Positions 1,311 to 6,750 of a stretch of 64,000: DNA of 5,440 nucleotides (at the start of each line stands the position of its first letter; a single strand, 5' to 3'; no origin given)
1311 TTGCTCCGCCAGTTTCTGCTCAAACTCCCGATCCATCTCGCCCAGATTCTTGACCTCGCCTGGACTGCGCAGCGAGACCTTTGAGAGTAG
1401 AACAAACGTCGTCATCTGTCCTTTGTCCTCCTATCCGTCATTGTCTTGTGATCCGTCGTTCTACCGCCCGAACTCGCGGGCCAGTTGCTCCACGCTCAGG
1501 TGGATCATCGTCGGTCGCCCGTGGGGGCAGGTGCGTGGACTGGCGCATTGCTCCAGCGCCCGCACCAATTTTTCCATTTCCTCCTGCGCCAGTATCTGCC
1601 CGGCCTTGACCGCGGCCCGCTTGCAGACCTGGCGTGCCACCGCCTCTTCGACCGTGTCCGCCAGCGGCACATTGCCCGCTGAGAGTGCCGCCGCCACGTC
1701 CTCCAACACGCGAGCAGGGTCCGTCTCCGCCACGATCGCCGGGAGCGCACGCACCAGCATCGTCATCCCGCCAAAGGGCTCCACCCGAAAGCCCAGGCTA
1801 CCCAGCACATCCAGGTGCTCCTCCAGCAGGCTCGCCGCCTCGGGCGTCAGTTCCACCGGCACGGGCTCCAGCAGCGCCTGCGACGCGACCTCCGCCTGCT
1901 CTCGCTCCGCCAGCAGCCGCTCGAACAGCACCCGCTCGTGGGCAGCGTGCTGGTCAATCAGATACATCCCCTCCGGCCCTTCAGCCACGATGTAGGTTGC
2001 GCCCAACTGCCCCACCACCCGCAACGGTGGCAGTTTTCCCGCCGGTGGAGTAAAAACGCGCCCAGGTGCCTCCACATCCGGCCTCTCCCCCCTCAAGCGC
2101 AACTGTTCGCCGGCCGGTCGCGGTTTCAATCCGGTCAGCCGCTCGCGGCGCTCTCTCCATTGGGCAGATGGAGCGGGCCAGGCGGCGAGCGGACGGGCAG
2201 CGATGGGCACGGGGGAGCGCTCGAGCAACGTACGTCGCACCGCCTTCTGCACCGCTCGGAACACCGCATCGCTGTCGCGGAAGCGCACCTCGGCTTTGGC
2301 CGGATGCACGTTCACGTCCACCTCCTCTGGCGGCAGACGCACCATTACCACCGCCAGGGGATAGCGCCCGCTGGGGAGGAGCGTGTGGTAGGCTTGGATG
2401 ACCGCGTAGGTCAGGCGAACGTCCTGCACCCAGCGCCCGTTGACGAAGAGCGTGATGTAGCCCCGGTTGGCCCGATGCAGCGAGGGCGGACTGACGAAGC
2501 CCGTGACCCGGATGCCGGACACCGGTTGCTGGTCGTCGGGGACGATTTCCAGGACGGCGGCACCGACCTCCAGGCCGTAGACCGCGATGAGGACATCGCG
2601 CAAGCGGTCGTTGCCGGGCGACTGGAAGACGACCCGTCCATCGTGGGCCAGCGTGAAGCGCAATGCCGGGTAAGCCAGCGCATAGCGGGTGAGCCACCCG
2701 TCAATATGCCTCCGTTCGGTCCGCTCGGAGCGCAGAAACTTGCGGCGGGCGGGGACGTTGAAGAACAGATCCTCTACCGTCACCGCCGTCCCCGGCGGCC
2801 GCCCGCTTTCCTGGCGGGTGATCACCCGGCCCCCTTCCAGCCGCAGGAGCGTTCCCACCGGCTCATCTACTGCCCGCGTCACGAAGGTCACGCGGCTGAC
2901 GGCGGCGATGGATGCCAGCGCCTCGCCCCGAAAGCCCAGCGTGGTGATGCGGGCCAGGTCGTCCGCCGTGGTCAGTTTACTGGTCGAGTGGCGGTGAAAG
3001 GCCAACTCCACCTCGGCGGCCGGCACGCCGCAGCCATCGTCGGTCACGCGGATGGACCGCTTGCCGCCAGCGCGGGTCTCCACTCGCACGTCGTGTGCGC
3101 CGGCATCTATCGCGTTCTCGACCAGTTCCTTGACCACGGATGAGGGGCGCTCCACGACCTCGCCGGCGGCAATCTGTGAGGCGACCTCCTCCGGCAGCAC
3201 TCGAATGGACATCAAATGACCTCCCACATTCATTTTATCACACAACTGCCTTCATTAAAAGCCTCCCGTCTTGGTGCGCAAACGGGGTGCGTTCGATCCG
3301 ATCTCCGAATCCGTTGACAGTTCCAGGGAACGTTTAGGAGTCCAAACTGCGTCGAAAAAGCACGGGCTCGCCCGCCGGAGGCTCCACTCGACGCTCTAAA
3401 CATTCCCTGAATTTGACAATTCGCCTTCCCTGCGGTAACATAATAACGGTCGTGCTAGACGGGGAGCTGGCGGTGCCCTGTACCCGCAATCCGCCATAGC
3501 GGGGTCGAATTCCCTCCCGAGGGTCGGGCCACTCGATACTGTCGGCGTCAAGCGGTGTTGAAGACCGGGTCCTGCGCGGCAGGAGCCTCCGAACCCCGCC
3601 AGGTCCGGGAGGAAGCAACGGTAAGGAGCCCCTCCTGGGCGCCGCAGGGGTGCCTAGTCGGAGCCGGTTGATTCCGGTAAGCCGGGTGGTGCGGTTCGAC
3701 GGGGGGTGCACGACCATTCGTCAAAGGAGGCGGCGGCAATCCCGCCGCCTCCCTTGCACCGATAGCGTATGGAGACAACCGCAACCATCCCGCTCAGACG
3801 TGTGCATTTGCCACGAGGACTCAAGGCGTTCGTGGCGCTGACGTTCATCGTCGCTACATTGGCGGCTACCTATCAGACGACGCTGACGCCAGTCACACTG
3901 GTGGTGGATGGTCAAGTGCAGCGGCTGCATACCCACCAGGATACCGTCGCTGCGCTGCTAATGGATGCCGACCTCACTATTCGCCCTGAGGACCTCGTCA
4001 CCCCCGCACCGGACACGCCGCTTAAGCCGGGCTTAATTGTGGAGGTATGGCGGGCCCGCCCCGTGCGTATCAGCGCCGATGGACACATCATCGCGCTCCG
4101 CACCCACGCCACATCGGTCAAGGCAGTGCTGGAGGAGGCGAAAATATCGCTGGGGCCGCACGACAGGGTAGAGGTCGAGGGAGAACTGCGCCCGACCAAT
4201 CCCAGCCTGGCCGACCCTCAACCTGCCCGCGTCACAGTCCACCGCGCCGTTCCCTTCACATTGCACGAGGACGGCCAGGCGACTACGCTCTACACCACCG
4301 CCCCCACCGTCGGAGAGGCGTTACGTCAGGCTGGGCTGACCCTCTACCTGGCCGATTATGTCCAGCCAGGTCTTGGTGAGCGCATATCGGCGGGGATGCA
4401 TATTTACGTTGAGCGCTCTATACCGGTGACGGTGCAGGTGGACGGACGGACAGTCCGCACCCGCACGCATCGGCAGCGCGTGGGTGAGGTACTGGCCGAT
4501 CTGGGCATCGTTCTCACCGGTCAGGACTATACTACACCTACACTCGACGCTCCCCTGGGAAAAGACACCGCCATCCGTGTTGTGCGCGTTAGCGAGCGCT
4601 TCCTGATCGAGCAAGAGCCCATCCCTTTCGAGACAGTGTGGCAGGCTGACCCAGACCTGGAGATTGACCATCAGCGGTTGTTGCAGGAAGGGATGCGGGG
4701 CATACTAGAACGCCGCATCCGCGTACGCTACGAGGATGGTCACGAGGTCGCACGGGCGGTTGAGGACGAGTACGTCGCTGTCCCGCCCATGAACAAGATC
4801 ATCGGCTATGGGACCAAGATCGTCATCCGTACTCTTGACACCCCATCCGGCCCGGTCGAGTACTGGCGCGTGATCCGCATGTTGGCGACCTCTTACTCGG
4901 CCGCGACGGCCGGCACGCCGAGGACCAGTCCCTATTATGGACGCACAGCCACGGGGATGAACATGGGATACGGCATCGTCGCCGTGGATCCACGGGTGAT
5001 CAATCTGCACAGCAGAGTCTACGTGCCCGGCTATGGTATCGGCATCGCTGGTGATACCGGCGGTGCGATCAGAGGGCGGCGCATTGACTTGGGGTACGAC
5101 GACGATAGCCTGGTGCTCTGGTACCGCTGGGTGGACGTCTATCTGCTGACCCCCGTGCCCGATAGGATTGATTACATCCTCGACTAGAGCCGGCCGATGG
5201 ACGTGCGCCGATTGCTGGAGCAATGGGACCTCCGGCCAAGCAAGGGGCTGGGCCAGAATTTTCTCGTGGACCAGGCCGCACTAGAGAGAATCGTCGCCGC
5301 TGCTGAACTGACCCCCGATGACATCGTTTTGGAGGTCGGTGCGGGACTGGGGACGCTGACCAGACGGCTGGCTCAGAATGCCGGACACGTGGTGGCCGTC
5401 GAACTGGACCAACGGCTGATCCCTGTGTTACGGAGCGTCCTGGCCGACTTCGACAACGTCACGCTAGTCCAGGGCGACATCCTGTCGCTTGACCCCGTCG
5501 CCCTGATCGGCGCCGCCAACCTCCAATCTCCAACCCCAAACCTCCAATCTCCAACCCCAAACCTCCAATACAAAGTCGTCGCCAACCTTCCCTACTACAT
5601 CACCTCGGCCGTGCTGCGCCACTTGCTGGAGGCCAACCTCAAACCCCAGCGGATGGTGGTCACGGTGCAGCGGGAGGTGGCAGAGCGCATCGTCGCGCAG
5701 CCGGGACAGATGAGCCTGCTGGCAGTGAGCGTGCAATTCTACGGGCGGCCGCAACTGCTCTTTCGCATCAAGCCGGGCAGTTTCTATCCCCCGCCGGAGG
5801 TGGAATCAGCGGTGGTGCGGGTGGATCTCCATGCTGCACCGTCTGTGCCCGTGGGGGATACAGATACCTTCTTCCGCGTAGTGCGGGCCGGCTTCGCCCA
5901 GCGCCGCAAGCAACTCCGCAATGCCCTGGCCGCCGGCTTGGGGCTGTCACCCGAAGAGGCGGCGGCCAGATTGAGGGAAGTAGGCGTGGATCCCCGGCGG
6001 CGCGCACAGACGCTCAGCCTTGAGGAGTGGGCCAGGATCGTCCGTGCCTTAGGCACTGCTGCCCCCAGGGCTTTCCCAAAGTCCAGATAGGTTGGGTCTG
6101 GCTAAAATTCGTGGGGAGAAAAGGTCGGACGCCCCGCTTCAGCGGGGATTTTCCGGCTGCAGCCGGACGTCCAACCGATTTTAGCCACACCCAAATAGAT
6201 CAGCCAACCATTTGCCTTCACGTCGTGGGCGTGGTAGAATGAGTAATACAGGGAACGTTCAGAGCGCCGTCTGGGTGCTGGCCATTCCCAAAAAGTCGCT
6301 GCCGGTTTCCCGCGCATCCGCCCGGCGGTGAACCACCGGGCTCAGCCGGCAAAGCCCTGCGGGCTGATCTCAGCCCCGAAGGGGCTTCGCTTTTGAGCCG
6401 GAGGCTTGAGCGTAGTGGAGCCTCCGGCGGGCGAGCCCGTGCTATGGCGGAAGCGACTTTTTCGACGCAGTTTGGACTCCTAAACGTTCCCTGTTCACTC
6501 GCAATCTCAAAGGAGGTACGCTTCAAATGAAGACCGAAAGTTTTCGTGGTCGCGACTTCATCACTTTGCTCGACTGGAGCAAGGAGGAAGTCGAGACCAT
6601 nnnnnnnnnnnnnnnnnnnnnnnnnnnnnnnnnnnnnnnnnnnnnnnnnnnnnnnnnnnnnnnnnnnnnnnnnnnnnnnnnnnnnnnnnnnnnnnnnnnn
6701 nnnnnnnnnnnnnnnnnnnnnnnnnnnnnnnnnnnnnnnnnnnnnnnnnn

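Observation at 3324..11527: MITE-like element family, about 245 bp with 11-13-bp terminal inverted repeats, in three copies including an internally deleted one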

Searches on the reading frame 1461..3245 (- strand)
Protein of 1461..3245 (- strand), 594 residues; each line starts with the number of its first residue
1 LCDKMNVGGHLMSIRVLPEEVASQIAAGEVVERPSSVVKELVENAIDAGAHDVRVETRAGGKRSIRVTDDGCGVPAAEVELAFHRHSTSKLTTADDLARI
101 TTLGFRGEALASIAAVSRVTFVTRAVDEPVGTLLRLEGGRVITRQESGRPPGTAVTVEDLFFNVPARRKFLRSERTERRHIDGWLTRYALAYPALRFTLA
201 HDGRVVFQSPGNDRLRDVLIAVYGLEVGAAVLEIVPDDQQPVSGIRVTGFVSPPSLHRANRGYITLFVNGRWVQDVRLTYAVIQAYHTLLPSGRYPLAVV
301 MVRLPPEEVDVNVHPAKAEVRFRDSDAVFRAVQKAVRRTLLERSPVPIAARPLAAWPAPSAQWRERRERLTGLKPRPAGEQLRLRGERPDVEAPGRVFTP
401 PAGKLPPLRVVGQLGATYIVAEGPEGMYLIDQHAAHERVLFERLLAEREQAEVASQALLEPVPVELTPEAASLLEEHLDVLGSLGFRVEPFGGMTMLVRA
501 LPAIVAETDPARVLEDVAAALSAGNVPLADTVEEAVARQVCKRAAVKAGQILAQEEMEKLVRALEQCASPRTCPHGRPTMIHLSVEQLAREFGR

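Call 16: search_protein_families(library=pfam, proteins=[window:1461-3245:-])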
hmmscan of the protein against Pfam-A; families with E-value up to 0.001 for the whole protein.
window:1461-3245:- (594 aa): 4 families
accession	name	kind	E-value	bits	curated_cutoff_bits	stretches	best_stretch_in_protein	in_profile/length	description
PF08676.16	MutL_C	-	2.2e-35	121.9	25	1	411-550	1-140/142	MutL C terminal dimerisation domain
PF01119.25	DNA_mis_repair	-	3.4e-34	117.5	26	1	221-340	3-118/119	DNA mismatch repair protein, C-terminal domain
PF13589.12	HATPase_c_3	-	1.4e-10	41.7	25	1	35-128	4-97/137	Histidine kinase-, DNA gyrase B-, and HSP90-like ATPase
PF02518.31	HATPase_c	-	4.5e-09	37.2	26.4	1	32-92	4-64/111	Histidine kinase-, DNA gyrase B-, and HSP90-like ATPase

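Call 37: find_homologous_proteins(query=window:1461-3245:-, max_evalue=1e-50)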
Query window:1461-3245:- (594 aa): 8000 proteins with E <= 1e-50 among 8000 candidates; the best 120 are listed.
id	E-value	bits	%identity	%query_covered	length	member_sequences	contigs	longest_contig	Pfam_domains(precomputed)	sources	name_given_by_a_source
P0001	0.0e+0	1267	100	98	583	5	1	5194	PF01119.26,PF08676.17,PF02518.32,PF13589.13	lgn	-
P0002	0.0e+0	1265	100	98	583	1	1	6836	PF01119.26,PF08676.17,PF02518.32,PF13589.13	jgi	-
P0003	0.0e+0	1121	88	98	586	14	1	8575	PF01119.26,PF08676.17,PF02518.32,PF13589.13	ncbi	-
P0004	0.0e+0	1112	87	98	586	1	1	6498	PF01119.26,PF08676.17,PF02518.32,PF13589.13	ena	-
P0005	0.0e+0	1111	87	98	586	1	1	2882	PF01119.26,PF08676.17,PF02518.32,PF13589.13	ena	-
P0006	0.0e+0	1111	87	98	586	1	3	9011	PF01119.26,PF08676.17,PF02518.32,PF13589.13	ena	-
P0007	0.0e+0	1111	87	98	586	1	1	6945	PF01119.26,PF08676.17,PF02518.32,PF13589.13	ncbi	-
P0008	0.0e+0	1111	88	98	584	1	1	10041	PF01119.26,PF08676.17,PF02518.32,PF13589.13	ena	-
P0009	0.0e+0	1109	87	98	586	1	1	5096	PF01119.26,PF08676.17,PF02518.32,PF13589.13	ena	-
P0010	0.0e+0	1108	87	98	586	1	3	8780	PF01119.26,PF08676.17,PF02518.32,PF13589.13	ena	-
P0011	0.0e+0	1105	86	98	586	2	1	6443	PF01119.26,PF08676.17,PF02518.32,PF13589.13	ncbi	-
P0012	0.0e+0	1103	86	98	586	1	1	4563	PF01119.26,PF08676.17,PF02518.32,PF13589.13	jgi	-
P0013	0.0e+0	1102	87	98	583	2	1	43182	PF01119.26,PF08676.17,PF02518.32,PF13589.13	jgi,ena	-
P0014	0.0e+0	1099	86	98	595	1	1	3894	PF01119.26,PF08676.17,PF02518.32,PF13589.13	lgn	-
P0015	0.0e+0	1099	86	98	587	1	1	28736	PF01119.26,PF08676.17,PF02518.32,PF13589.13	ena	-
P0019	0.0e+0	1095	86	98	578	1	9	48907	PF01119.26,PF08676.17,PF02518.32,PF13589.13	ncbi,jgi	-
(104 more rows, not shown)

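Call 38: find_encoding_contigs(protein=P0003, flank=10000, max_places=2)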
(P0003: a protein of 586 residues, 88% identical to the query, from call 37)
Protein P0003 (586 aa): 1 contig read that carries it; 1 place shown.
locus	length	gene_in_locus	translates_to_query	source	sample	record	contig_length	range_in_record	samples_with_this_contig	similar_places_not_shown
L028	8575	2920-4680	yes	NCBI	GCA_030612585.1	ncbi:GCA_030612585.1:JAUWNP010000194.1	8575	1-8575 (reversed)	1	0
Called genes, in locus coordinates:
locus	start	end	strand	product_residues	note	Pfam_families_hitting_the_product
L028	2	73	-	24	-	?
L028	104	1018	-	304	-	PF00398:RrnaAD, PF13649:Methyltransf_25 (weak)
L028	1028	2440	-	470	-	PF03990:DUF348, PF07501:G5, PF06725:3D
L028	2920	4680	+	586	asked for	PF02518:HATPase_c, PF13589:HATPase_c_3, PF01119:DNA_mis_repair, PF08676:MutL_C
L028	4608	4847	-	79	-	-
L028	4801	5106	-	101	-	PF12535:Nudix_N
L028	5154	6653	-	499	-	-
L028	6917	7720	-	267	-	PF13427:AadA_C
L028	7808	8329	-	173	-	PF04191:PEMT, PF04140:ICMT, PF01222:ERG4_ERG24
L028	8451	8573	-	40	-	?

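Call 39: find_encoding_contigs(protein=P0013, flank=10000, max_places=2)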
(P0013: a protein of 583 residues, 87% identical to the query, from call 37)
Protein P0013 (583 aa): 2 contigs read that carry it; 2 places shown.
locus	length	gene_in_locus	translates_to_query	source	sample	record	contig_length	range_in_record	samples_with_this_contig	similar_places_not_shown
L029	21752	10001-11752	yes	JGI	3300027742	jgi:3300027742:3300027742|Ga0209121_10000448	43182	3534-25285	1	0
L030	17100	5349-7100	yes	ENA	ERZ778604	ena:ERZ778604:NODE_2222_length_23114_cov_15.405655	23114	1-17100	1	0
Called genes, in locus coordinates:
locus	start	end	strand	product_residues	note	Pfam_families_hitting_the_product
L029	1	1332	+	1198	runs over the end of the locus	PF03118:RNA_pol_A_CTD, PF00704:Glyco_hydro_18 (weak), PF16158:N_BRCA1_IG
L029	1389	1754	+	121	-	-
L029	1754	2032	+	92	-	PF05016:ParE_toxin (weak)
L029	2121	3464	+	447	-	PF00150:Cellulase (faint)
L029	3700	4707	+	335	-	-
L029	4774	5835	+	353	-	PF01137:RTC, PF05189:RTC_insert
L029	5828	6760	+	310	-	PF23023:Anti-Pycsar_Apyc1, PF00753:Lactamase_B, PF13691:Lactamase_B_4 (weak), PF12706:Lactamase_B_2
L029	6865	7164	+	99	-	-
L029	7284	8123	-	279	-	PF00398:RrnaAD, PF13649:Methyltransf_25 (weak)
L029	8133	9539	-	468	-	PF03990:DUF348, PF07501:G5, PF06725:3D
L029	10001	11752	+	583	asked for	PF02518:HATPase_c, PF13589:HATPase_c_3, PF01119:DNA_mis_repair, PF08676:MutL_C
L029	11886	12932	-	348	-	PF02568:ThiI (weak), PF03054:tRNA_Me_trans, PF18297:NFACT-R_2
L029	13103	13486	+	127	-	PF00072:Response_reg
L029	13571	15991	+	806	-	-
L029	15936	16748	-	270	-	PF01135:PCMT, PF00398:RrnaAD (weak), PF02353:CMAS (faint), PF13489:Methyltransf_23 (weak), PF13649:Methyltransf_25, PF13847:Methyltransf_31 (weak), PF08241:Methyltransf_11 (weak)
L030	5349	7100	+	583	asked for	PF02518:HATPase_c, PF13589:HATPase_c_3, PF01119:DNA_mis_repair, PF08676:MutL_C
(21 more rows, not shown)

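Call 40: find_encoding_contigs(protein=P0019, flank=10000, max_places=2)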
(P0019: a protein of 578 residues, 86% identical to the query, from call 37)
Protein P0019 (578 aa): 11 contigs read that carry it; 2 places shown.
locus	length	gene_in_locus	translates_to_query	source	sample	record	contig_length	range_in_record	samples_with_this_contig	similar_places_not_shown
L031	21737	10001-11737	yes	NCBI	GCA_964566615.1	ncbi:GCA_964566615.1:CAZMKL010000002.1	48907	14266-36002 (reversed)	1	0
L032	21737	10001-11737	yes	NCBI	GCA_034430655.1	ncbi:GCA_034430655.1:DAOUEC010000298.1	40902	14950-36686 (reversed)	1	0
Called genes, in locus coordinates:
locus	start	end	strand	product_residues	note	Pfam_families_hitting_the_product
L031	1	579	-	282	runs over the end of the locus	PF03259:Robl_LC7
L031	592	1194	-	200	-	PF00009:GTP_EFTU, PF00025:Arf, PF00071:Ras (weak), PF01926:MMR_HSR1 (weak), PF03029:ATP_bind_1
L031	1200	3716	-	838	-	-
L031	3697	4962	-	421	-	PF22847:Glyco_hydro_43_rel (faint)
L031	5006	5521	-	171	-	PF18930:DUF5679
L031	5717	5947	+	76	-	-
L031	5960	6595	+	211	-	-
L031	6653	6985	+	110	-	-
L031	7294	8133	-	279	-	PF00398:RrnaAD, PF13649:Methyltransf_25 (weak)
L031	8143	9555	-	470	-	PF03990:DUF348, PF07501:G5, PF06725:3D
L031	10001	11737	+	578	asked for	PF02518:HATPase_c, PF13589:HATPase_c_3, PF01119:DNA_mis_repair, PF08676:MutL_C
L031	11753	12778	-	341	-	PF00348:polyprenyl_synt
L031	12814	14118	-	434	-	PF04055:Radical_SAM, PF13186:SPASM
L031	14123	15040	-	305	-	PF01040:UbiA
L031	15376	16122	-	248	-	PF06750:A24_N_bact, PF01478:Peptidase_A24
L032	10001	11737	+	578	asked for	PF02518:HATPase_c, PF13589:HATPase_c_3, PF01119:DNA_mis_repair, PF08676:MutL_C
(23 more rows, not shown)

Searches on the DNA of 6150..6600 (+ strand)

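Call 8: search_rna_families(source=window, start=6150, end=6600, threshold=evalue, max_evalue=10, show_alignments=2)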
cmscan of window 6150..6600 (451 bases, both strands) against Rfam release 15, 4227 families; matches with E-value up to 10: 4.
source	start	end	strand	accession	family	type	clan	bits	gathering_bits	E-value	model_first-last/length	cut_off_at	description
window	6348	6366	+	RF01356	CRISPR-DR28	Gene; CRISPR;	-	17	35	2.7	1-24/24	no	CRISPR RNA direct repeat element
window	6338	6424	+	RF00419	SNORA52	Gene; snRNA; snoRNA; HACA-box;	CL00038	15.8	71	0.65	1-134/134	no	Small nucleolar RNA SNORA52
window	6507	6540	+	RF01360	CRISPR-DR47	Gene; CRISPR;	-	15.1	39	4.7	1-37/37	no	CRISPR RNA direct repeat element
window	6537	6600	-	RF00814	mir-316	Gene; miRNA;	-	14.7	80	7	9-91/91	5'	mir-316 microRNA precursor family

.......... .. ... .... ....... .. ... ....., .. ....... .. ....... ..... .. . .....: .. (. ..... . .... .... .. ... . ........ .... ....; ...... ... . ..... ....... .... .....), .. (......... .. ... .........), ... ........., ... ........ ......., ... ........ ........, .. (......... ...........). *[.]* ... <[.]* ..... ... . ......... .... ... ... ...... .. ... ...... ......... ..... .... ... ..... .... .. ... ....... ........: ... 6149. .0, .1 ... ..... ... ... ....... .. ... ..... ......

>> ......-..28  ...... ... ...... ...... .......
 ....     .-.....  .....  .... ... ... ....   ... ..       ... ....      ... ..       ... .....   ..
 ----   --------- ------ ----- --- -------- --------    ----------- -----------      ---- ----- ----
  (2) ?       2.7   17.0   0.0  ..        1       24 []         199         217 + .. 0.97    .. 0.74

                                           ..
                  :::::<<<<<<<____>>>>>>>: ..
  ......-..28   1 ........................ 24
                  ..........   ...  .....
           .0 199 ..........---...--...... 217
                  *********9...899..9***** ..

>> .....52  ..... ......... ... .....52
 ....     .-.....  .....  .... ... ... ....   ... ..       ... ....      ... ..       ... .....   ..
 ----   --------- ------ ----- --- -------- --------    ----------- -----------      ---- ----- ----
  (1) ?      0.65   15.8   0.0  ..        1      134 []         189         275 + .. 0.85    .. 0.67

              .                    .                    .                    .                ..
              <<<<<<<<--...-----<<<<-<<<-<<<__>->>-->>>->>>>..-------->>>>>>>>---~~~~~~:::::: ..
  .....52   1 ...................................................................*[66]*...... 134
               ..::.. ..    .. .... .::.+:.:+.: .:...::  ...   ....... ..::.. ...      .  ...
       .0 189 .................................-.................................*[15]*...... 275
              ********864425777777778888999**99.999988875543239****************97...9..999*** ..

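Call 53: search_dna_similar(query=window:6249-6493:+, collection=plasmids, mode=distant, max_evalue=0.01)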
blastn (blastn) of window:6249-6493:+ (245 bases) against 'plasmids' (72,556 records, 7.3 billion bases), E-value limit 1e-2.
No match.
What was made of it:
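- Closest known: TIMEs. Different: There is no detectable sequence similarity to plasmid records (call 53).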

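Call 54: search_dna_similar(query=window:6249-6493:+, collection=phages, mode=distant, max_evalue=0.01)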
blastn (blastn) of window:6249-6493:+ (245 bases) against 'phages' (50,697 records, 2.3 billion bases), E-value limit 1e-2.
No match.
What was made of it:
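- Tried and rejected: BLAST of the unit against plasmid and phage records gave no match (calls 53, 54).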
